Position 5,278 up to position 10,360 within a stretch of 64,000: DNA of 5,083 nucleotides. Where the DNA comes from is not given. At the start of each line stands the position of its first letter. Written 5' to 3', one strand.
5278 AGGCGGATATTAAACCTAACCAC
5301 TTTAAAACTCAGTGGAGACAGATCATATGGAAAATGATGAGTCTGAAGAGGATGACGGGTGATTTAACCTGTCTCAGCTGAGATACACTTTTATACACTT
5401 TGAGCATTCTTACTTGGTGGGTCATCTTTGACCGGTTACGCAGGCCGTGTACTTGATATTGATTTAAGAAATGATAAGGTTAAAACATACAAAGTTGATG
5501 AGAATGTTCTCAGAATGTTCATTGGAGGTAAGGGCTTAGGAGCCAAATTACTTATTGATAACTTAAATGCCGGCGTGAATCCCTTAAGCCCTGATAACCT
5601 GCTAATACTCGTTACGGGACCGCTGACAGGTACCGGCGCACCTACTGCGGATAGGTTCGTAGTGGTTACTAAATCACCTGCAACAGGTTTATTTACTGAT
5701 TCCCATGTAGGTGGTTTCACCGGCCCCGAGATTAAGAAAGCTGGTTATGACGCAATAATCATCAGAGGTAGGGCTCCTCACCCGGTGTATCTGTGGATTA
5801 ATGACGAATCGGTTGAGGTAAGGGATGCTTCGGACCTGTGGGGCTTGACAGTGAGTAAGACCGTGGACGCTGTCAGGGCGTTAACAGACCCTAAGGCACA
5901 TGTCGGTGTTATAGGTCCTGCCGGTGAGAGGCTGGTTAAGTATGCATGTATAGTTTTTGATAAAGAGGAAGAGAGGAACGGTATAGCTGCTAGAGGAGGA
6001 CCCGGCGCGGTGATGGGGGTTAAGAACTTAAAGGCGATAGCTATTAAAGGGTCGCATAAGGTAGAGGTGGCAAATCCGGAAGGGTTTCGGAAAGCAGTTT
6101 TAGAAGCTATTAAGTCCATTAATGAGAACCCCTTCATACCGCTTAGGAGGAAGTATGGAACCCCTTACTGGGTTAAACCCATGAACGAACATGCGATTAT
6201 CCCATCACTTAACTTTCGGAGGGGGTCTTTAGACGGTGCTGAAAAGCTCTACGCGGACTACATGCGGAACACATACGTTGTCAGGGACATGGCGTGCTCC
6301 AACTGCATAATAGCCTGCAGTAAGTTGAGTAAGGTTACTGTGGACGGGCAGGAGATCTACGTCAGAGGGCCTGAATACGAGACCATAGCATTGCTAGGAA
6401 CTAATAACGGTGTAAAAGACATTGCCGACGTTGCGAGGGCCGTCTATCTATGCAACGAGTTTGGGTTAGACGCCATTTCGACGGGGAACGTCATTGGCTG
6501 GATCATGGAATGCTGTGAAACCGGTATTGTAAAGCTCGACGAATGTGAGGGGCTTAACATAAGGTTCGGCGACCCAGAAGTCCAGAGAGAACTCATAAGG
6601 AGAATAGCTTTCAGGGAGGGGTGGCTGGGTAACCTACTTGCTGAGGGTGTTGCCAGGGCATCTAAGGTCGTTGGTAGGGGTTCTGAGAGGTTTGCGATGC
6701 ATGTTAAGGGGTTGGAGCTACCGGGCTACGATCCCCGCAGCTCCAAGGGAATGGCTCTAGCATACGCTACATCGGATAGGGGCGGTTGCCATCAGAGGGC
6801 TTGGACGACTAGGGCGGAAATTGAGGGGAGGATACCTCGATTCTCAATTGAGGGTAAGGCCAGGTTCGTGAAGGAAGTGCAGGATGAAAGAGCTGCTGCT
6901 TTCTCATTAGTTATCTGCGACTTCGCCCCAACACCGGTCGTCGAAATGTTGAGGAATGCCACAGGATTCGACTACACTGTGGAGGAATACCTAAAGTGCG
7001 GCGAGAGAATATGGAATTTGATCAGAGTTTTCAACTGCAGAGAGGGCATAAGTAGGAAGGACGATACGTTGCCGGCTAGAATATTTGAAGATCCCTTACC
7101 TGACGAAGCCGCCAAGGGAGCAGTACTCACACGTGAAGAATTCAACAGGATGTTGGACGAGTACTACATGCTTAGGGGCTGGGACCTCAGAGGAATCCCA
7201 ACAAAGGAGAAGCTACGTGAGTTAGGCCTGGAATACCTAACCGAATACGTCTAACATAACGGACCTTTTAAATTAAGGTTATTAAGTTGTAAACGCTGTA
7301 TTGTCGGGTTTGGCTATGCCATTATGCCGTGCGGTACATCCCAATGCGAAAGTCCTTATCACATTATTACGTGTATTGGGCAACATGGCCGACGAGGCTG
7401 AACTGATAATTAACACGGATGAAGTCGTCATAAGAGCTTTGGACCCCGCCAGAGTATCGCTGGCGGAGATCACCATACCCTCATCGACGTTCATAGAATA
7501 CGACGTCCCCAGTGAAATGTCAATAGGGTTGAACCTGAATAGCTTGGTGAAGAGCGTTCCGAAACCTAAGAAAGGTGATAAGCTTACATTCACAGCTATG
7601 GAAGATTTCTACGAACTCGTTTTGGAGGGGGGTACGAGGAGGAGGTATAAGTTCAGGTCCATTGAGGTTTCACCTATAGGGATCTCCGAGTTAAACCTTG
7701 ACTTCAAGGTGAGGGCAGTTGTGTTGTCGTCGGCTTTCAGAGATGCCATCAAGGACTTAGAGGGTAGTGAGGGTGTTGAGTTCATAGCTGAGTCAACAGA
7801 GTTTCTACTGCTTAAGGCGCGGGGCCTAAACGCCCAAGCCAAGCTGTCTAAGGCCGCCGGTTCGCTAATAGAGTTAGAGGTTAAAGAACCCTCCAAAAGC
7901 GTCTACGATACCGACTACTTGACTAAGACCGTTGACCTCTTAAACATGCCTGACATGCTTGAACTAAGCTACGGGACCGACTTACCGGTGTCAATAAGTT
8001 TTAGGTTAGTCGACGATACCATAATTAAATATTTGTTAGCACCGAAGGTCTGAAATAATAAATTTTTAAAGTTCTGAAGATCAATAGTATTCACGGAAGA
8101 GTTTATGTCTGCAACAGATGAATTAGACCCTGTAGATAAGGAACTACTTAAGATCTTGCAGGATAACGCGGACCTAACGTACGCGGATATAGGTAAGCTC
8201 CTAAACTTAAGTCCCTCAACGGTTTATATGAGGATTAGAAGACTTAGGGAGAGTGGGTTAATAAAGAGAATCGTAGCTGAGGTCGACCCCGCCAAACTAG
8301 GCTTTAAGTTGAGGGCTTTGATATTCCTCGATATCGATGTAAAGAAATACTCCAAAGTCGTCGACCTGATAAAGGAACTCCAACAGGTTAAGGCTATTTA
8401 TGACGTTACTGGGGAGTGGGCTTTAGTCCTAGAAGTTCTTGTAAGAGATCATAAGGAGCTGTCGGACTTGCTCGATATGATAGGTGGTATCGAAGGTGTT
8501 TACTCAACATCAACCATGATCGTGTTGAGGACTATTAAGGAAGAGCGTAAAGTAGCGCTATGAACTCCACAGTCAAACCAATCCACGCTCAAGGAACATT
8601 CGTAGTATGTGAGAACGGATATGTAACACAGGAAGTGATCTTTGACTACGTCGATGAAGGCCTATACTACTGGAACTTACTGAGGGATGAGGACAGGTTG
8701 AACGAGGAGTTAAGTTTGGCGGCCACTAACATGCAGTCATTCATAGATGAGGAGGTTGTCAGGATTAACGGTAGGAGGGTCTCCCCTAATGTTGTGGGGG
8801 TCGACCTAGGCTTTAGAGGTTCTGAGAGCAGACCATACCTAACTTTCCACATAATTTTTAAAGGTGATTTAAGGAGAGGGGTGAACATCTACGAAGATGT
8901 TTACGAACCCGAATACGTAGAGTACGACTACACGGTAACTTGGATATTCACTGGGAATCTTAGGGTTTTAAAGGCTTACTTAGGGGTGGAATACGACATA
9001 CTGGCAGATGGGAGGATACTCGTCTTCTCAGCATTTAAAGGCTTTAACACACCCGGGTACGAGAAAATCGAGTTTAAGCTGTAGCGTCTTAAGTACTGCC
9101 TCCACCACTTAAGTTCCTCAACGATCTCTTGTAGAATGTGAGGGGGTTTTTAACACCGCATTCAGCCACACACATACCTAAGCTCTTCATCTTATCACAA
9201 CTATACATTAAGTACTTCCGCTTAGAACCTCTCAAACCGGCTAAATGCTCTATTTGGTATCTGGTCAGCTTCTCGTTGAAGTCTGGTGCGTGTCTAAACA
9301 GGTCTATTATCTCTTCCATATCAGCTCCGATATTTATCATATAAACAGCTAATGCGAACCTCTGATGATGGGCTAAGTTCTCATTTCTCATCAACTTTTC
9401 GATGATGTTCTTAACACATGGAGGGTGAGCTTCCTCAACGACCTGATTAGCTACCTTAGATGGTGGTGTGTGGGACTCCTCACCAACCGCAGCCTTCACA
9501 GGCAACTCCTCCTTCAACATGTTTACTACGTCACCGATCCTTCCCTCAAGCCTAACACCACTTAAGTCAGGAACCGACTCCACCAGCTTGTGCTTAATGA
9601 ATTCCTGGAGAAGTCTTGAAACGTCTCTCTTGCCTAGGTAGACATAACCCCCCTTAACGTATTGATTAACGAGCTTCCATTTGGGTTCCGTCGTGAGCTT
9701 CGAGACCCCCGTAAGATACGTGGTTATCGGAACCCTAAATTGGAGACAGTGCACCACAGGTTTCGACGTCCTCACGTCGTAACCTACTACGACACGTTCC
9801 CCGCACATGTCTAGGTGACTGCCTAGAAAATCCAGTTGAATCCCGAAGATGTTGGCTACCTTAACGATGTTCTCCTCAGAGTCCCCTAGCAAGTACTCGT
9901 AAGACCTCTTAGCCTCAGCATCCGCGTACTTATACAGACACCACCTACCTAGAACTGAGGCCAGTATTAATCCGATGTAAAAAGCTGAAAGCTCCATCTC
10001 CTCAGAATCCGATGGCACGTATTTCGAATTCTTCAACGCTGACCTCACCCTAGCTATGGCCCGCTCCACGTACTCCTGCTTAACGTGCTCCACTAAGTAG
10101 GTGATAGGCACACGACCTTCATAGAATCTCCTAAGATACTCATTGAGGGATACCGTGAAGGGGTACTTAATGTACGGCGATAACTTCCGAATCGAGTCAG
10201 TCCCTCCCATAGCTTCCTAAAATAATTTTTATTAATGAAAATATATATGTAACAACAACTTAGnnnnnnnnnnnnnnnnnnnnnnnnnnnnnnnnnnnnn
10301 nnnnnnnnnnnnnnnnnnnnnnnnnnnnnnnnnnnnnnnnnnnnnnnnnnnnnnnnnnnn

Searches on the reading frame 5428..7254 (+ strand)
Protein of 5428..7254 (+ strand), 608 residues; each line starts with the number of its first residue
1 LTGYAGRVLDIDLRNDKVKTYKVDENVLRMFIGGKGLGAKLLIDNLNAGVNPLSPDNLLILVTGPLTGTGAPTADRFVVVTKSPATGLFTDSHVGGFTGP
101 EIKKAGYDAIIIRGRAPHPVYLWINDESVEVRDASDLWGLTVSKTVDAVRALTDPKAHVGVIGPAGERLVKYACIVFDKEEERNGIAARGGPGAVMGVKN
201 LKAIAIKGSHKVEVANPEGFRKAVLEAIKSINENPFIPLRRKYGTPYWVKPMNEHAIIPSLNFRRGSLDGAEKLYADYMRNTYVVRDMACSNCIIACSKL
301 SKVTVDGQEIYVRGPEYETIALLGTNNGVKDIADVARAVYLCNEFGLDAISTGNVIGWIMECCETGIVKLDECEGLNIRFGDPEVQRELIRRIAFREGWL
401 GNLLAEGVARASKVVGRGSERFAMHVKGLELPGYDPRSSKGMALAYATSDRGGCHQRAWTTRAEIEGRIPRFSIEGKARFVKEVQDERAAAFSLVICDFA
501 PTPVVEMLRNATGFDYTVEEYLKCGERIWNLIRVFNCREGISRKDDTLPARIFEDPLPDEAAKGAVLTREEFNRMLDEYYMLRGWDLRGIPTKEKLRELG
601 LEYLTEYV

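Call 52: search_protein_families(library=pfam, proteins=[window:5428-7254:+], max_evalue=0.00001)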
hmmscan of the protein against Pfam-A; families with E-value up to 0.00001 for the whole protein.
window:5428-7254:+ (608 aa): 2 families
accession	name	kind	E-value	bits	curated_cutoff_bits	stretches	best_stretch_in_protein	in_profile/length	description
PF01314.23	AFOR_C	-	4.4e-136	454.5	27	1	223-601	2-385/385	Aldehyde ferredoxin oxidoreductase, domains 2 & 3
PF02730.20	AFOR_N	-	1.1e-75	254.1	29.8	1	6-208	1-198/199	Aldehyde ferredoxin oxidoreductase, N-terminal domain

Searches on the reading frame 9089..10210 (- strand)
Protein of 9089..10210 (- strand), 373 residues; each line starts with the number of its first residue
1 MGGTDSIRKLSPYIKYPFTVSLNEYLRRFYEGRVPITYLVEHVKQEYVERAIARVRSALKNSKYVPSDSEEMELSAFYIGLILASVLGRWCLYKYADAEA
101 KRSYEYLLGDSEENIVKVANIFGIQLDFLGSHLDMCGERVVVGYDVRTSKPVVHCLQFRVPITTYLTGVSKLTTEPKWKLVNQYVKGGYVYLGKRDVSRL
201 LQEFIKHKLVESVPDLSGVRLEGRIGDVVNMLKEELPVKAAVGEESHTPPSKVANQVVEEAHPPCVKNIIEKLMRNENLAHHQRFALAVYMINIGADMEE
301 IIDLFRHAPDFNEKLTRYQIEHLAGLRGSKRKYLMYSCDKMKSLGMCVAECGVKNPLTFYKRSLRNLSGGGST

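Call 53: search_protein_families(library=pfam, proteins=[window:9089-10210:-], max_evalue=0.00001)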
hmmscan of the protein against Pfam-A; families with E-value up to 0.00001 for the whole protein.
window:9089-10210:- (373 aa): 1 family
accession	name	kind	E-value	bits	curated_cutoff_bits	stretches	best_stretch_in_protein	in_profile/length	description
PF04104.19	DNA_primase_lrg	-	1.5e-35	123.3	22.4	1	157-348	2-205/266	Eukaryotic and archaeal DNA primase, large subunit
